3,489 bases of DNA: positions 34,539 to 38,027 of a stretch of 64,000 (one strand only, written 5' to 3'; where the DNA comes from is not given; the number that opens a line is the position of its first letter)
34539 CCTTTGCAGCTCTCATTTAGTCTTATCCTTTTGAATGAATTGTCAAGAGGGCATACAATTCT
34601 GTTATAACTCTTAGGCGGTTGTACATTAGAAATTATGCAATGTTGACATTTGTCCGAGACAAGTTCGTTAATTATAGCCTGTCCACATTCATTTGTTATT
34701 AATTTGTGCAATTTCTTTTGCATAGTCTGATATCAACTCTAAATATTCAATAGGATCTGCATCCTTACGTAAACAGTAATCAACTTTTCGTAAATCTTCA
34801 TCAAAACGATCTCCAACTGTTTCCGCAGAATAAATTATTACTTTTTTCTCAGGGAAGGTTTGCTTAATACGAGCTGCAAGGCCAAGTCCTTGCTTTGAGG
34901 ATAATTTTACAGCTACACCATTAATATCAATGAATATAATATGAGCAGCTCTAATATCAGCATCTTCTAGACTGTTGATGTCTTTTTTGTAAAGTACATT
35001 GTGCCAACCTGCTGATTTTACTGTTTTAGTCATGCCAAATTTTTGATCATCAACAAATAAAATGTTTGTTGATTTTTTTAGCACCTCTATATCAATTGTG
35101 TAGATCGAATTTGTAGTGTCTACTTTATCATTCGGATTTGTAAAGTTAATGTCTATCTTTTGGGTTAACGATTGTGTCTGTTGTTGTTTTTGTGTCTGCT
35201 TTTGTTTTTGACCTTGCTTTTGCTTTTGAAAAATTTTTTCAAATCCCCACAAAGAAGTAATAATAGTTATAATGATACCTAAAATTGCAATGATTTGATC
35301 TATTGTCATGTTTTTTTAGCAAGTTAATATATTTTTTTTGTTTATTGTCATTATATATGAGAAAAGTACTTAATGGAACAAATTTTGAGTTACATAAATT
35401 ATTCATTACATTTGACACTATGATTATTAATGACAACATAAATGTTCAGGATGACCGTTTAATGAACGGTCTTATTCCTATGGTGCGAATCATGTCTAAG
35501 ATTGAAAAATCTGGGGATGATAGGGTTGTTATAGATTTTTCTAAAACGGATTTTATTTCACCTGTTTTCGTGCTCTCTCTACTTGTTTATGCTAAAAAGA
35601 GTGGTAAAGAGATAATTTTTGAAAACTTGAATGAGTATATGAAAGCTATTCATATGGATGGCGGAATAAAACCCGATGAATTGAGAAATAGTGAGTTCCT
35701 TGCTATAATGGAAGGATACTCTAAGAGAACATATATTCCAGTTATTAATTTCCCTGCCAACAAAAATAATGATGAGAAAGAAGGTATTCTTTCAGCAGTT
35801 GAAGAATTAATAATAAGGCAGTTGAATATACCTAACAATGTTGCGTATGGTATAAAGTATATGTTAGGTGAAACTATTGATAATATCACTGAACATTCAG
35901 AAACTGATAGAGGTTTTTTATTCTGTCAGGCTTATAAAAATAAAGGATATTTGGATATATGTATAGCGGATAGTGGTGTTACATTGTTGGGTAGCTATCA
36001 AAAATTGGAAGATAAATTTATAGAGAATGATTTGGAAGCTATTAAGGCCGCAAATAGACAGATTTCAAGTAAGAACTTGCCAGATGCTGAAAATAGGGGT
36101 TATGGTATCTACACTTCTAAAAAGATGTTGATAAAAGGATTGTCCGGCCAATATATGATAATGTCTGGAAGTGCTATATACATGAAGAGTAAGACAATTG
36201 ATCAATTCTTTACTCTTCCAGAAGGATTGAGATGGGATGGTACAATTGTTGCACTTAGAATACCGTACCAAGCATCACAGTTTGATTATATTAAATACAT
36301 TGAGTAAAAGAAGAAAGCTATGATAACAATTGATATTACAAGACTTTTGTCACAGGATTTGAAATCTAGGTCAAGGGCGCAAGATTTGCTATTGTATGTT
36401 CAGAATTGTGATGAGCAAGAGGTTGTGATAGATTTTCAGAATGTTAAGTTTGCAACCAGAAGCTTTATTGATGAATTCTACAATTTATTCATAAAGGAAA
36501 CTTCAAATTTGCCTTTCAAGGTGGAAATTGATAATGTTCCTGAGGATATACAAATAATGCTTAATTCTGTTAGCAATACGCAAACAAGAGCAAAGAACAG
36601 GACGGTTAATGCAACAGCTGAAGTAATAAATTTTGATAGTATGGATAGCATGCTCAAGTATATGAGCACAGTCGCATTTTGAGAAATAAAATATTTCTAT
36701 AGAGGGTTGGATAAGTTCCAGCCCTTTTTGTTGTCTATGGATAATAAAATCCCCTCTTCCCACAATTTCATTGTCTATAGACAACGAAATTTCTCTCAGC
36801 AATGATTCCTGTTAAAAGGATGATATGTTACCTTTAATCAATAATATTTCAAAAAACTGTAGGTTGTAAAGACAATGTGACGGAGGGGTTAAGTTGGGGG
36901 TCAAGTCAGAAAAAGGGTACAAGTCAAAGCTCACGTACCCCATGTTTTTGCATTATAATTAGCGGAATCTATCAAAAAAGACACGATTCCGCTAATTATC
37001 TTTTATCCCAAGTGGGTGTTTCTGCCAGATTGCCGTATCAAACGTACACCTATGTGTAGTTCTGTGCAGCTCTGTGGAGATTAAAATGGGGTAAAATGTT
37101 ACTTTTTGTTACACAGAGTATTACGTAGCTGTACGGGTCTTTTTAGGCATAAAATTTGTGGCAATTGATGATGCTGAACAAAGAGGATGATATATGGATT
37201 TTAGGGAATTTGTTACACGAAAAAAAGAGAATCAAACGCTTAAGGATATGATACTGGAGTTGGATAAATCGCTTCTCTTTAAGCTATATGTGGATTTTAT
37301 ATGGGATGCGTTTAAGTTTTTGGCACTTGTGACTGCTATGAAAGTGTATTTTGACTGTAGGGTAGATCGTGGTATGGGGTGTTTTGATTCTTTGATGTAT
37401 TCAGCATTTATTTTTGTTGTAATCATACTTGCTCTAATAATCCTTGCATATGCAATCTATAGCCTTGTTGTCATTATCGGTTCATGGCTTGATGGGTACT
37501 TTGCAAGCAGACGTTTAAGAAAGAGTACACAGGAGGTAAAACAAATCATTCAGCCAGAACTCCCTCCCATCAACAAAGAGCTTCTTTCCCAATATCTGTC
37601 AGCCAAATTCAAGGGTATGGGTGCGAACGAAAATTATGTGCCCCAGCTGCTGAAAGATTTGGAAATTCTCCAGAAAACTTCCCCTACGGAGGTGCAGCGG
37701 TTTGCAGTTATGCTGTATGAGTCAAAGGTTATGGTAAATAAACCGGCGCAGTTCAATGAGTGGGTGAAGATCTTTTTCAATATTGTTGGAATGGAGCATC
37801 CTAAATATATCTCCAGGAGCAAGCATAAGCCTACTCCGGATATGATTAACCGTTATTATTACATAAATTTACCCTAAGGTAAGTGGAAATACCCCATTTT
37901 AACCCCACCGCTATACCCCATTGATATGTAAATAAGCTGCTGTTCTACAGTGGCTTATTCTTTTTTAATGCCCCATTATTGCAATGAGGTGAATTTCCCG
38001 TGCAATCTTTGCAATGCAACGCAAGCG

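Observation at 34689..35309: Single-pass membrane-anchored receiver domain with no output domain: possible effector of the cassette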

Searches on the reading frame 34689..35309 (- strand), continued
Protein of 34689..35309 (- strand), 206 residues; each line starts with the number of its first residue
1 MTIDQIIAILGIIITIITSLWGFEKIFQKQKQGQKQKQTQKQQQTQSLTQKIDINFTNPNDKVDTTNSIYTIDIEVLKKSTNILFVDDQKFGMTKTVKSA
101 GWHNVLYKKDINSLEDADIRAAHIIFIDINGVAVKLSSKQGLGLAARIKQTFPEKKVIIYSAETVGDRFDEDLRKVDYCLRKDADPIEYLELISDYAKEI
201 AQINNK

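Call 73: search_protein_families(library=pfam, alignment_id=A5, max_evalue=0.00001)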
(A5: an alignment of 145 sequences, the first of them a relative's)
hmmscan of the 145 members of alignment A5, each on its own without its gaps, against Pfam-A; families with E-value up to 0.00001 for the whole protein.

A. member 1, L001:6554-7405:+ (283 aa): 1 family
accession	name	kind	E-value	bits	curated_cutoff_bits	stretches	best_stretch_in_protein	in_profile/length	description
PF15931.10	DUF4747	-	7.5e-15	55.5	27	1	16-259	1-252/257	Domain of unknown function (DUF4747)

B. families by the number of members that match (of 145 scanned): 127 families (the first 25 are shown)
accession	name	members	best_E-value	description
PF04313.20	HSDR_N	4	9.1e-40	Type I restriction enzyme R protein N terminus (HSDR_N)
PF18766.7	SWI2_SNF2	3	7.6e-65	SWI2/SNF2 ATPase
PF06250.17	YhcG_C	3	2.5e-60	YhcG PDDEXK nuclease domain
PF17761.7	DUF1016_N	3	1.5e-48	DUF1016 N-terminal domain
PF01420.25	Methylase_S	3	1e-24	Type I restriction modification DNA specificity domain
PF22679.2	T1R_D3-like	3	4.4e-22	Type I restriction enzyme subunit R domain 3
PF04851.21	ResIII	3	2.9e-20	Type III restriction enzyme, res subunit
PF18962.6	Por_Secre_tail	3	2.3e-16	Secretion system C-terminal sorting domain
PF02867.20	Ribonuc_red_lgC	2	2.3e-214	Ribonucleotide reductase, barrel domain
PF11867.13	T1RH-like_C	2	1.1e-88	Type I restriction enzyme HindI endonuclease subunit-like, C-terminal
PF13588.12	HSDR_N_2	2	2.3e-36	Type I restriction enzyme R protein N terminus (HSDR_N)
PF00317.26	Ribonuc_red_lgN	2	7.8e-25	Ribonucleotide reductase, all-alpha domain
PF13180.12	PDZ_2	2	1.2e-24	PDZ domain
PF17820.7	PDZ_6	2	2.7e-24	PDZ domain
PF03477.21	ATP-cone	2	5.2e-23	ATP cone domain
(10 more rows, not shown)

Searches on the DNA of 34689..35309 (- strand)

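Call 36: search_dna_similar(query=L083:6273-7991:+, collection=ecoli_genomes, mode=near, max_rows=10)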
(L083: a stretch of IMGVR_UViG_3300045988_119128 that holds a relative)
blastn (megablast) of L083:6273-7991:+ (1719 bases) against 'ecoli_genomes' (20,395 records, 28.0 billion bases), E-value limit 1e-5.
Records with a match: 1; places in all: 1; records where one place covers at least 80% of the query: 1.
Genomes with a match: 1 of 5426; with a place that covers at least 80% of the query: 1. Places per genome that has any: lowest 1, median 1, highest 1. On chromosomes: 1 places; on plasmids: 0.
Best place of each record, by identity: >=99% 1.
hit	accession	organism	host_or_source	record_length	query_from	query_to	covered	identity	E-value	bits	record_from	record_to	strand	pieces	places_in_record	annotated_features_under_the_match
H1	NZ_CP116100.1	Escherichia coli strain DETEC-P881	ICU patient oral swab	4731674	1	1719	100%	100.0%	0e+0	3175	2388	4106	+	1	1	HAMP domain-containing histidine kinase | hypothetical protein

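Call 37: get_annotated_region(hit=H1, flank=9000)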
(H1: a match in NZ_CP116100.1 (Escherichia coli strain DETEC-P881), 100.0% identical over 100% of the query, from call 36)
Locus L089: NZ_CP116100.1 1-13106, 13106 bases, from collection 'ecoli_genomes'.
description: Escherichia coli strain DETEC-P881 chromosome, complete genome
organism: Escherichia coli strain DETEC-P881 (NCBI taxid 562)
replicon: chromosome; assembly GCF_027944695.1
host: -; source: ICU patient oral swab; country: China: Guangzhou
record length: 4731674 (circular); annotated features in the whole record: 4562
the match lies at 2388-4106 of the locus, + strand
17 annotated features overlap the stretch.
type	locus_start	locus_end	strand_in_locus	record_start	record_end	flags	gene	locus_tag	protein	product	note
CDS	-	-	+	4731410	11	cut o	-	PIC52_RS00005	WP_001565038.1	DUF5405 family protein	-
CDS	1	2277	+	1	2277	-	-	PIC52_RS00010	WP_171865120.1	replication endonuclease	-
CDS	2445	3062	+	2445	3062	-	-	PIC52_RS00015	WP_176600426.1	hypothetical protein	-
CDS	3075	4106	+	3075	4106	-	-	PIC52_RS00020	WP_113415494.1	HAMP domain-containing histidine kinase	-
CDS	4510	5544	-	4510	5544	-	-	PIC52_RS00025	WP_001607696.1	phage portal protein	-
CDS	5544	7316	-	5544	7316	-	-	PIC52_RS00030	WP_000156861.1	terminase ATPase subunit family protein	-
CDS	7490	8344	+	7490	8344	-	-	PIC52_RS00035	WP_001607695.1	GPO family capsid scaffolding protein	-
CDS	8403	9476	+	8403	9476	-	-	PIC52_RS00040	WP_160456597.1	phage major capsid protein, P2 family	-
CDS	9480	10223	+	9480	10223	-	-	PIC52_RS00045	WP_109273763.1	terminase endonuclease subunit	-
CDS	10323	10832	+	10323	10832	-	-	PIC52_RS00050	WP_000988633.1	head completion/stabilization protein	-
CDS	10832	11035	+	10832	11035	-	-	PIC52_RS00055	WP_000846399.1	tail protein X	-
CDS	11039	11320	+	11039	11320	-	-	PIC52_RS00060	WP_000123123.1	phage holin family protein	-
CDS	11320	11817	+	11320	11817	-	-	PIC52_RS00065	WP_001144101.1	glycoside hydrolase family 104 protein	-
CDS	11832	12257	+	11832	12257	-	-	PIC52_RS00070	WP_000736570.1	DNZ54_00345 family protein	-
CDS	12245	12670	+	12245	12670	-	lysB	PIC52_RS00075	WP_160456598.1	Rz-like lysis system protein LysB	The gene for this Rz-like phage lysis system protein may overlap extensively with the gene for the other spanin ...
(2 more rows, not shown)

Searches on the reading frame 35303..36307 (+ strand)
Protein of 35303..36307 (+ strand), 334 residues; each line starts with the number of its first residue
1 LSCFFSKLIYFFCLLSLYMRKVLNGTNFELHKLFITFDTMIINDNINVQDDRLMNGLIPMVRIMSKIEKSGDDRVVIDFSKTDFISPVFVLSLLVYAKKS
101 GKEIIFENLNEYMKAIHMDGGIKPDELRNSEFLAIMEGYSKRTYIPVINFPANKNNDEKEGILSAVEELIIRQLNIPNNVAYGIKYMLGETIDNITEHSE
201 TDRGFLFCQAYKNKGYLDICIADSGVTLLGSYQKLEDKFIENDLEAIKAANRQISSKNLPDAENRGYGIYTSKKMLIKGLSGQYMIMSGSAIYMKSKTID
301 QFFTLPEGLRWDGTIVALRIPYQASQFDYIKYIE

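Call 3: search_protein_families(library=pfam, proteins=[window:35303-36307:+], max_evalue=0.1)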
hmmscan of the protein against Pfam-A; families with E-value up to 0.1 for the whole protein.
window:35303-36307:+ (334 aa): 2 families
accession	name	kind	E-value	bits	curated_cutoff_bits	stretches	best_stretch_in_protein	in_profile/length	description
PF13581.12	HATPase_c_2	-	0.03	14.8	27.4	1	162-270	11-103/127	Histidine kinase-like ATPase domain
PF14213.11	DUF4325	-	0.082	13.1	23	0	62-112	4-62/64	STAS-like domain of unknown function (DUF4325)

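Call 4: search_protein_families(library=padloc, proteins=[window:35303-36307:+], max_evalue=0.1)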
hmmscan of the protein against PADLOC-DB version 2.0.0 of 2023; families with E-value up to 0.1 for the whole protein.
window:35303-36307:+ (334 aa): 2 families
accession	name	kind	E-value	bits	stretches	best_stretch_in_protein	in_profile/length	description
PDLC02567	DrmA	-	8.6e-06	21.1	1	157-293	113-245/1750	DrmA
PDLC03178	Specificity_I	-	0.029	11.7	0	118-214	33-127/411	Type I specificity subunit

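Call 6: search_protein_families(library=ncbifam, proteins=[window:35303-36307:+], max_evalue=0.1)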
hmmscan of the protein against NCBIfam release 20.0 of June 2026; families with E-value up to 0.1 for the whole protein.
window:35303-36307:+ (334 aa): 0 families

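Call 86: search_solved_structures(query=window:35420-36307:+, max_evalue=1)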
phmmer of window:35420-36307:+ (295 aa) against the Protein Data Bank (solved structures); distinct sequences matched with E-value up to 1: 0.

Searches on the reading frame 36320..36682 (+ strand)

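Call 3: search_protein_families(library=pfam, proteins=[window:36320-36682:+], max_evalue=0.1)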
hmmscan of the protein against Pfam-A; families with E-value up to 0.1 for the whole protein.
window:36320-36682:+ (120 aa): 1 family
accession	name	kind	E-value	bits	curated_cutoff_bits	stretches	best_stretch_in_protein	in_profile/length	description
PF14213.11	DUF4325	-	0.0004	20.5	23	1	20-53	2-37/64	STAS-like domain of unknown function (DUF4325)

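Call 4: search_protein_families(library=padloc, proteins=[window:36320-36682:+], max_evalue=0.1)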
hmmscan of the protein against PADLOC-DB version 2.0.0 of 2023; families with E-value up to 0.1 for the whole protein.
window:36320-36682:+ (120 aa): 0 families

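Call 6: search_protein_families(library=ncbifam, proteins=[window:36320-36682:+], max_evalue=0.1)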
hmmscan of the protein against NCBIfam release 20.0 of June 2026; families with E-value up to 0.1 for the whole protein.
window:36320-36682:+ (120 aa): 2 families
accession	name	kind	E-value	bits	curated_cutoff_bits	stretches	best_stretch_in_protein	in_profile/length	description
NF000937.0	PRK00092.4-3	equivalog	0.01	15.9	287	1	24-58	126-159/161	ribosome maturation factor RimP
NF042947.1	3PPDioc_HcaF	equivalog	0.03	14.2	230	1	62-108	24-70/172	3-phenylpropionate/cinnamic acid dioxygenase subunit beta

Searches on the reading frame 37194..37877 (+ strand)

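Call 3: search_protein_families(library=pfam, proteins=[window:37194-37877:+], max_evalue=0.1)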
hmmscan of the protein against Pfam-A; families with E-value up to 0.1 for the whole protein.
window:37194-37877:+ (227 aa): 2 families
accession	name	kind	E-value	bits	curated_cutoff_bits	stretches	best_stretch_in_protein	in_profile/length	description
PF07219.19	HemY_N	-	0.036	14.6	31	1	70-116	18-64/107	HemY protein N-terminus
PF01312.24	Bac_export_2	-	0.074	12.7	24.4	1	30-117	129-217/335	FlhB HrpN YscU SpaS Family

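Call 4: search_protein_families(library=padloc, proteins=[window:37194-37877:+], max_evalue=0.1)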
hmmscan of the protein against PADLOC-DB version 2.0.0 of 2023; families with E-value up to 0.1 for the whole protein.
window:37194-37877:+ (227 aa): 0 families

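Call 6: search_protein_families(library=ncbifam, proteins=[window:37194-37877:+], max_evalue=0.1)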
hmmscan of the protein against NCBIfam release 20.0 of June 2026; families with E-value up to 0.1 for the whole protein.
window:37194-37877:+ (227 aa): 0 families
